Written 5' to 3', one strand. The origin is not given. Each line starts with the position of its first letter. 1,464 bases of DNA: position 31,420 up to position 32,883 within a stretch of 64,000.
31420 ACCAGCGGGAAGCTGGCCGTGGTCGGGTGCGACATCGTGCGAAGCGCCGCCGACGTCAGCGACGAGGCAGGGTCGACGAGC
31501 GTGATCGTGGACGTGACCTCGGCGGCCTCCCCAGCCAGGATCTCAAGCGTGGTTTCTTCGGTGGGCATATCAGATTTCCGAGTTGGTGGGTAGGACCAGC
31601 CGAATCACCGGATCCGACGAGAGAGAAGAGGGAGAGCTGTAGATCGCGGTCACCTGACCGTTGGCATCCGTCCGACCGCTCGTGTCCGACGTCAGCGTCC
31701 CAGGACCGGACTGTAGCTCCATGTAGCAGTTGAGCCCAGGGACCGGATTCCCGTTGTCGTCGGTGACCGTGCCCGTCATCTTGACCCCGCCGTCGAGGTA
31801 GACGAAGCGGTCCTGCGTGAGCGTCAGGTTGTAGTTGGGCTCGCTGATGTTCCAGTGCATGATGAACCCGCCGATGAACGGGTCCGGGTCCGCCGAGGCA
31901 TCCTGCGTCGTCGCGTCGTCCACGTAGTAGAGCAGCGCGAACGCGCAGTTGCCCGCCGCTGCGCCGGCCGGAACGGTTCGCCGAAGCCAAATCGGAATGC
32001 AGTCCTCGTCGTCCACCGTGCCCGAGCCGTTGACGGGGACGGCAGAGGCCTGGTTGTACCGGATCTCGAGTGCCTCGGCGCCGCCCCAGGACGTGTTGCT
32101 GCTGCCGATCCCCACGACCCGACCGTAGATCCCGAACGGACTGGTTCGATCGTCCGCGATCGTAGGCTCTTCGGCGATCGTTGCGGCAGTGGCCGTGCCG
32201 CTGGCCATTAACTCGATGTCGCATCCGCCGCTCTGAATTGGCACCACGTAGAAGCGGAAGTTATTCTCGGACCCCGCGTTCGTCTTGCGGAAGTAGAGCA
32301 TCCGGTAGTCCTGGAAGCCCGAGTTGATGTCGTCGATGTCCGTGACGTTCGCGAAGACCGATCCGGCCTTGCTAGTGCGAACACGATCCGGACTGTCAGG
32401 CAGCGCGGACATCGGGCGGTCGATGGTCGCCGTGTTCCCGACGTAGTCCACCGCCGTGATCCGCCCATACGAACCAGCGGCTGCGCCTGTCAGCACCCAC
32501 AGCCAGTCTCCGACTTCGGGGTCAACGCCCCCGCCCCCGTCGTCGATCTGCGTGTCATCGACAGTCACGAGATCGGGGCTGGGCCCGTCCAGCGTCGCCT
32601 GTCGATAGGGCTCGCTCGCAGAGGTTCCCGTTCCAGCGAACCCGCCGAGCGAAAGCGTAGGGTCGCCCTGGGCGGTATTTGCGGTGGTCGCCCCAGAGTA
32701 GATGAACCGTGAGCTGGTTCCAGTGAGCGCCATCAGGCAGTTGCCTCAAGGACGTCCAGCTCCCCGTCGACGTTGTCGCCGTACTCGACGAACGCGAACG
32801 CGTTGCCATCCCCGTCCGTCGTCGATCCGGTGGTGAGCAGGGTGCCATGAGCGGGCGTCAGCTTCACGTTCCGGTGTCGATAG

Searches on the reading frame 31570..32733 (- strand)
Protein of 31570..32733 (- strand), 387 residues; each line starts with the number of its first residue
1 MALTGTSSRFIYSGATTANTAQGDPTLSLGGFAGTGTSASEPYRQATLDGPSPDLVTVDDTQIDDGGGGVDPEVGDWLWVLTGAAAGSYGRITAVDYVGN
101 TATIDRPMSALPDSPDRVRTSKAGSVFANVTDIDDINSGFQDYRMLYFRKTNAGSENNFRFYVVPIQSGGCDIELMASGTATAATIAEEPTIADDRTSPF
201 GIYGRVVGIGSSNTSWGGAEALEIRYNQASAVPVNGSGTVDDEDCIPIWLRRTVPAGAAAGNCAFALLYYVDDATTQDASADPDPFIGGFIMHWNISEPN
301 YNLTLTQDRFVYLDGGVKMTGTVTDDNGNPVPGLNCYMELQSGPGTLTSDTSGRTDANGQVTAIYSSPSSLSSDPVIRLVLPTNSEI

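Call 15: search_protein_families(library=pfam, proteins=[window:31570-32733:-], max_evalue=0.01)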
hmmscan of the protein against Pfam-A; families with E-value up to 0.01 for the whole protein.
window:31570-32733:- (387 aa): 2 families
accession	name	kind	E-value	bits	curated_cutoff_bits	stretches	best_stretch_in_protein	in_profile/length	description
PF02369.22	Big_1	-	2.7e-08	34.2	34.9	1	318-367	20-68/93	Bacterial Ig-like domain (group 1)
PF13620.12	CarboxypepD_reg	-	0.0016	19.2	32.3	1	319-362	2-41/82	Carboxypeptidase regulatory-like domain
